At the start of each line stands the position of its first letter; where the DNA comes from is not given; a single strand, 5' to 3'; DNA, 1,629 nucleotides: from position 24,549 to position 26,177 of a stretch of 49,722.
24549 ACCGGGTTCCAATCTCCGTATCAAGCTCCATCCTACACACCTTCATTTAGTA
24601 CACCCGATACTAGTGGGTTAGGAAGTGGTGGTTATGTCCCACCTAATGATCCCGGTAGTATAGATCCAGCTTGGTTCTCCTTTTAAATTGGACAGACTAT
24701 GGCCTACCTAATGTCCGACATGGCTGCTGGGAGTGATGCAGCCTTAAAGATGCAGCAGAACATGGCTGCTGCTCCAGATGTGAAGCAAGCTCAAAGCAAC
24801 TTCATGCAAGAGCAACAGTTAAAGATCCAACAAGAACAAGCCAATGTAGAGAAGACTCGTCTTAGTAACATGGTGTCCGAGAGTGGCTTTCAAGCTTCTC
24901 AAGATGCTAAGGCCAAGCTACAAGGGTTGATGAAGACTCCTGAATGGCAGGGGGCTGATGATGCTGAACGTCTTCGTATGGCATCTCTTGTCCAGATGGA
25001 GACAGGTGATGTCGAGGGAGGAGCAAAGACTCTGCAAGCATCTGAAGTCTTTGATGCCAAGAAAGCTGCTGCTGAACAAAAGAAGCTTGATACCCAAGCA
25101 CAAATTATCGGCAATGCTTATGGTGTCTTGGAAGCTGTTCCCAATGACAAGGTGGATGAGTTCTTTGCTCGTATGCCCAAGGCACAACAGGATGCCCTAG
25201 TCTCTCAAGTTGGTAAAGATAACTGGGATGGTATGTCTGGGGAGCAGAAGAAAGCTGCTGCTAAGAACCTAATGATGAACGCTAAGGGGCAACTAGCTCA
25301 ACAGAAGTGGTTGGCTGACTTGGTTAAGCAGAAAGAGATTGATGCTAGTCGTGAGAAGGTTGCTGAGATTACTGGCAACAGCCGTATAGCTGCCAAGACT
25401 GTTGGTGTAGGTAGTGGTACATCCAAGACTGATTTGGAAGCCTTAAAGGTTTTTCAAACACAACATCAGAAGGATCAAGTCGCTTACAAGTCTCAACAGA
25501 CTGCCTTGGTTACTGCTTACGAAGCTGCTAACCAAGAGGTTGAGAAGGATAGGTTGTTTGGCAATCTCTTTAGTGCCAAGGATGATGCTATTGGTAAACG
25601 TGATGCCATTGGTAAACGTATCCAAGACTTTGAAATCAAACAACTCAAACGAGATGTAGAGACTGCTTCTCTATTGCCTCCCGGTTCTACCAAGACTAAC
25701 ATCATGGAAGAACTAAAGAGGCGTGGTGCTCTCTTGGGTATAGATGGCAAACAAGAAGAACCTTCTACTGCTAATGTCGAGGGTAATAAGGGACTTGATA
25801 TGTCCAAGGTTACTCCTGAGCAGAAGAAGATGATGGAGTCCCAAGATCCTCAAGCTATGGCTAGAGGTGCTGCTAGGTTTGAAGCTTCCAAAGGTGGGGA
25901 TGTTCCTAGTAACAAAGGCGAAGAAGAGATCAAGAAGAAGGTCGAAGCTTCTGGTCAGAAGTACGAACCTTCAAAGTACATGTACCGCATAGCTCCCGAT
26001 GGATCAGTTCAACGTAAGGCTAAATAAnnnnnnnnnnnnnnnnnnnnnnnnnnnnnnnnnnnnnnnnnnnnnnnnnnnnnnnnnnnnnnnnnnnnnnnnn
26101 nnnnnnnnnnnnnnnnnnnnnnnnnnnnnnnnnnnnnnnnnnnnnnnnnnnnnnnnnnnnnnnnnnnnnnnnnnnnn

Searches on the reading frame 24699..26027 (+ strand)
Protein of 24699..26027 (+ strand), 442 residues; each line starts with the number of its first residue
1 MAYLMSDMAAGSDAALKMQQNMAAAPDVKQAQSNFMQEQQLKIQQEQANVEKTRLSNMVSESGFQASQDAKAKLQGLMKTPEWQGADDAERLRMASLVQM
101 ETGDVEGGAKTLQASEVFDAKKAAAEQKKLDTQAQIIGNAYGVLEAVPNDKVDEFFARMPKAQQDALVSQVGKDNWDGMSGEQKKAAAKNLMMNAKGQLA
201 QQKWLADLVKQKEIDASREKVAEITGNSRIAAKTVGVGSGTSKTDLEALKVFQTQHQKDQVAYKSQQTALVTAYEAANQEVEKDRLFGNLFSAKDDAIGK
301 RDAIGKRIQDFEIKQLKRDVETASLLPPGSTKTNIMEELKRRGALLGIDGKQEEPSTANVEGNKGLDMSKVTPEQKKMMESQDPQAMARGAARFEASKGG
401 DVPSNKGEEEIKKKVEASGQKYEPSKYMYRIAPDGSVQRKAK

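Call 11: search_protein_families(library=phrogs, proteins=[window:24699-26027:+], max_evalue=0.001)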
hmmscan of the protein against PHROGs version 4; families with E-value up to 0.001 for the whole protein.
window:24699-26027:+ (442 aa): 0 families

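Call 12: search_protein_families(library=pfam, proteins=[window:24699-26027:+], max_evalue=0.01)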
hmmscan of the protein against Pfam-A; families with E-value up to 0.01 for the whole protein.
window:24699-26027:+ (442 aa): 0 families

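Call 102: search_protein_families(library=phrogs, proteins=[window:24699-26024:+], max_evalue=0.01)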
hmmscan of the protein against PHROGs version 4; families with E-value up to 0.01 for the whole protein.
window:24699-26024:+ (442 aa): 0 families
